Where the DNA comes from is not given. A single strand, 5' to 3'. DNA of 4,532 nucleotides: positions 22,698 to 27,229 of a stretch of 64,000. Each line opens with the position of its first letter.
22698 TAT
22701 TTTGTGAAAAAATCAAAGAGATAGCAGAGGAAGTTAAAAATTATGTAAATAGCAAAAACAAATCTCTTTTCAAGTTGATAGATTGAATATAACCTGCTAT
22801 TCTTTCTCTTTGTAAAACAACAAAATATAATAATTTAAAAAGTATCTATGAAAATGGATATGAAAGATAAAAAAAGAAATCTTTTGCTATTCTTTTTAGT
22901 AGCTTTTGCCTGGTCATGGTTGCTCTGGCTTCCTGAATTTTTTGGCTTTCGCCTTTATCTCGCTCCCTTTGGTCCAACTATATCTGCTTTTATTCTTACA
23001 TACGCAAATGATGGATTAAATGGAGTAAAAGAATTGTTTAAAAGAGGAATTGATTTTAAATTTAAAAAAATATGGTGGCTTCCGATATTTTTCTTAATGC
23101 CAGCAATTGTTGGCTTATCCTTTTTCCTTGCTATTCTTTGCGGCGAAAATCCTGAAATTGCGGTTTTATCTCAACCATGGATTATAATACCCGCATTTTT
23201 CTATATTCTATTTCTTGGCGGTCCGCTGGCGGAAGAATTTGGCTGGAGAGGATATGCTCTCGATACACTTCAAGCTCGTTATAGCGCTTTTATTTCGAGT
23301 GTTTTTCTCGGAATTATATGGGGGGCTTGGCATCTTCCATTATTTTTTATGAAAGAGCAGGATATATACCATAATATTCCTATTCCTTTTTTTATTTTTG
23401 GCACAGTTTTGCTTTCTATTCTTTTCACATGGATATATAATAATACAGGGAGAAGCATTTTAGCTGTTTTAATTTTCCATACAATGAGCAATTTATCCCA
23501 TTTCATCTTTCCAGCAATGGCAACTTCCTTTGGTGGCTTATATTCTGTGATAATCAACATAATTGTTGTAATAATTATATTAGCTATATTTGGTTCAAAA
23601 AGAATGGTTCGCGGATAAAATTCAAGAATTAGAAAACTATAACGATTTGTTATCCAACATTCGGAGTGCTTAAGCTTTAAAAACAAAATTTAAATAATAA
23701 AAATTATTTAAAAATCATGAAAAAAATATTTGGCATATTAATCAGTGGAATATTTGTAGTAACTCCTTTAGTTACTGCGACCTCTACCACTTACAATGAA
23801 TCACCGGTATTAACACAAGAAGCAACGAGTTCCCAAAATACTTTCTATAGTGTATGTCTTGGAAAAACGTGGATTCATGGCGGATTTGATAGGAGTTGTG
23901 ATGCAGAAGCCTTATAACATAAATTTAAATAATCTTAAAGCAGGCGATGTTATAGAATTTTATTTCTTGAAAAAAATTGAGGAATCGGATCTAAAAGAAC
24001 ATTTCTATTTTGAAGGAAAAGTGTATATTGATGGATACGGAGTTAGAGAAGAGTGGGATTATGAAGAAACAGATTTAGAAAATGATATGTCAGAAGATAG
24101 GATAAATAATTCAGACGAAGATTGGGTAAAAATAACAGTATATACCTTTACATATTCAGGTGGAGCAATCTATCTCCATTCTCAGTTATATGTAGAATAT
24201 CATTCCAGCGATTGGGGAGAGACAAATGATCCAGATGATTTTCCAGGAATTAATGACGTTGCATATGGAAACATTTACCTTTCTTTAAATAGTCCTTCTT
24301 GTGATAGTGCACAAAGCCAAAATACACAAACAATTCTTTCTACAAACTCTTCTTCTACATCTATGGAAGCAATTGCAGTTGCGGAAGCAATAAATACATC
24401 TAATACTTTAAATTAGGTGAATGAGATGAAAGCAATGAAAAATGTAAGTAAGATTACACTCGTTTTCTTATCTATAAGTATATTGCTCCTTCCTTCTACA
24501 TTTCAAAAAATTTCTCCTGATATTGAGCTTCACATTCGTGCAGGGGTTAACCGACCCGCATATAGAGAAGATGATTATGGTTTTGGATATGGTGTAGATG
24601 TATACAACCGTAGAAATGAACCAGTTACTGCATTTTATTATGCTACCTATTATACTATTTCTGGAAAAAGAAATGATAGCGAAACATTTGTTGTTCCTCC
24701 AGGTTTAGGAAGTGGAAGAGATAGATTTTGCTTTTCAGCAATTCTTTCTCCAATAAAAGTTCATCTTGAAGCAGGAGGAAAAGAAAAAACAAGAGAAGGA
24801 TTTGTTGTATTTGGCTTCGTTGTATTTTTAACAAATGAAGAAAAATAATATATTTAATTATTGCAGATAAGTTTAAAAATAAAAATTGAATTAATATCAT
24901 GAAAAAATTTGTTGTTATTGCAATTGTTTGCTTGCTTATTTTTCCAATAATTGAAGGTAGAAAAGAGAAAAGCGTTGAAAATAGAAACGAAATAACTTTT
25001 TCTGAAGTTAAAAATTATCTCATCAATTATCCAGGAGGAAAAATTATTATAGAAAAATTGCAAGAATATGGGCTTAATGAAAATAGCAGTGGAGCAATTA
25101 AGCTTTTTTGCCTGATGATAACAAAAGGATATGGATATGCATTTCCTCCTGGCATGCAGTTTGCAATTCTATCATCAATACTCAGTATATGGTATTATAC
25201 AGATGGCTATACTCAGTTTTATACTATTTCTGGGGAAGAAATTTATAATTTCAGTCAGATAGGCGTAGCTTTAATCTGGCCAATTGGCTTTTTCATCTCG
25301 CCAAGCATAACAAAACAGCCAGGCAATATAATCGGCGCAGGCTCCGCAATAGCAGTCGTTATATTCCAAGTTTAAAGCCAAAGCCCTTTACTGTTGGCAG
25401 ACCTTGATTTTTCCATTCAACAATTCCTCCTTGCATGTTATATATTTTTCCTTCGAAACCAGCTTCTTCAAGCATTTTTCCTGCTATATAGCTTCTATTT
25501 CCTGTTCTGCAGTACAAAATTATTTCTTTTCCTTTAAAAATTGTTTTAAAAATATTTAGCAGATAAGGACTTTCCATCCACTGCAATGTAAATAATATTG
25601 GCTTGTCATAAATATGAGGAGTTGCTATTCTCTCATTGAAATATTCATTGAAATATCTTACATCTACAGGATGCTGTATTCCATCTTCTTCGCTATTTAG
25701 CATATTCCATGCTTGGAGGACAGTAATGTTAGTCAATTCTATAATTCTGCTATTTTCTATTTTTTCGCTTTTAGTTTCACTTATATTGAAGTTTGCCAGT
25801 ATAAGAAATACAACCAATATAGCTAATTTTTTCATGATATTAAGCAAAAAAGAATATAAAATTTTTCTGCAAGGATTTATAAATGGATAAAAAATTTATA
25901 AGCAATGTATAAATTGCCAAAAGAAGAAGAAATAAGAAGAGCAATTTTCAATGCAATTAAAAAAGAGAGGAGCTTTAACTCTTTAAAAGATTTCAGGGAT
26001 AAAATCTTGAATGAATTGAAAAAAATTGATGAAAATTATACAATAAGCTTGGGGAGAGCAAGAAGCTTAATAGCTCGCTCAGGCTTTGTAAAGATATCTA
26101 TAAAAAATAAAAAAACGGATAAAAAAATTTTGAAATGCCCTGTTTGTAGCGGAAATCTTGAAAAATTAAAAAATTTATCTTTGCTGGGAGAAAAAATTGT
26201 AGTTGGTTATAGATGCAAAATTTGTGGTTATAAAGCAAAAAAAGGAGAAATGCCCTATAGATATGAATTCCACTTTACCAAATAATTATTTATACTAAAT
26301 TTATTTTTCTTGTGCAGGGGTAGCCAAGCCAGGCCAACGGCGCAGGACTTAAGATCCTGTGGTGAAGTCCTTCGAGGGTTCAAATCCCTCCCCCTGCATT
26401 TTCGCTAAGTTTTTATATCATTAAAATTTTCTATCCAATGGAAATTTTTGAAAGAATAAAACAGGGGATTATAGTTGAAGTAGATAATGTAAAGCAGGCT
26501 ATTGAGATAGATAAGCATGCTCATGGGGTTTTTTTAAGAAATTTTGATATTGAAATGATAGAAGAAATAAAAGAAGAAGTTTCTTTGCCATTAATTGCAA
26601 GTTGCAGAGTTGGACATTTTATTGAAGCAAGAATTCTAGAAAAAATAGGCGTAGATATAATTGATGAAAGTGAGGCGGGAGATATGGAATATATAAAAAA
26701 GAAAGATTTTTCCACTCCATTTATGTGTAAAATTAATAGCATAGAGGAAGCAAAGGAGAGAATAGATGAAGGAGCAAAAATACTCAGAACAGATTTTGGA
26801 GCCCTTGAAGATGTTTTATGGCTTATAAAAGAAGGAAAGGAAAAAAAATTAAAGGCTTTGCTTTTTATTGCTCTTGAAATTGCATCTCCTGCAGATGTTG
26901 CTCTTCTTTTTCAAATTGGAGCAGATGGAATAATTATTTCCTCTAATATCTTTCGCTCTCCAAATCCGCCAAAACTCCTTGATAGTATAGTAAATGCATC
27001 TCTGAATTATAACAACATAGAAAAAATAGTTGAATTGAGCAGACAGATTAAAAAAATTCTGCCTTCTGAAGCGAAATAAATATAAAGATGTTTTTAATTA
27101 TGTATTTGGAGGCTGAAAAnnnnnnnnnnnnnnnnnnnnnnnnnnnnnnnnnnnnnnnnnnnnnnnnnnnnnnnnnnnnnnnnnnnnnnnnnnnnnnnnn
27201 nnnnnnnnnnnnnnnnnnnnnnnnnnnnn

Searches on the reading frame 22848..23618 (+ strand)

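Call 53: search_protein_families(library=pfam, proteins=[window:22848-23618:+])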
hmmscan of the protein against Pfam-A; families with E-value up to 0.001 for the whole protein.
window:22848-23618:+ (256 aa): 1 family
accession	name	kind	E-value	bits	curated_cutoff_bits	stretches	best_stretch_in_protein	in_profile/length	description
PF02517.21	Rce1-like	-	2.8e-16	60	22.4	1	115-216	5-92/93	Type II CAAX prenyl endopeptidase Rce1-like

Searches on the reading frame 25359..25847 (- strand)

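Call 53: search_protein_families(library=pfam, proteins=[window:25359-25847:-])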
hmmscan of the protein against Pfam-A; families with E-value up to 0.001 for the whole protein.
window:25359-25847:- (162 aa): 1 family
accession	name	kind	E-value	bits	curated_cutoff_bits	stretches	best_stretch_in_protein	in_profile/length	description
PF00581.25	Rhodanese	-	2e-12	47.9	22.2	1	48-147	7-101/102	Rhodanese-like domain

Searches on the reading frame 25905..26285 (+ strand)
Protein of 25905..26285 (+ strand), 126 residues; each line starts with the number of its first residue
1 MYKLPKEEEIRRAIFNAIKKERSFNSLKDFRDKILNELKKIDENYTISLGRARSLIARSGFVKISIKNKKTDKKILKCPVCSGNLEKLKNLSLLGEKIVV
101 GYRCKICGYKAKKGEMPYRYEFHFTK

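Call 53: search_protein_families(library=pfam, proteins=[window:25905-26285:+])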
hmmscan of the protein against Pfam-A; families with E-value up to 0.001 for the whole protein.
window:25905-26285:+ (126 aa): 1 family
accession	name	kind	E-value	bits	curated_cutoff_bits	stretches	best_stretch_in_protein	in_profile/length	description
PF21349.2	RUBY_RBDX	-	0.00095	19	26.5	0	102-117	1-16/30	Rubrerythrin, rubredoxin-like domain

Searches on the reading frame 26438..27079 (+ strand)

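Call 53: search_protein_families(library=pfam, proteins=[window:26438-27079:+])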
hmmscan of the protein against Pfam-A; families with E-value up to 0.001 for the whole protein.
window:26438-27079:+ (213 aa): 1 family
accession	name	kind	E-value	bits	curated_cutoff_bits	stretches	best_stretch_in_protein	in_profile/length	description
PF01680.23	SOR_SNZ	-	1.3e-28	100.6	27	1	27-119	48-144/207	SOR/SNZ family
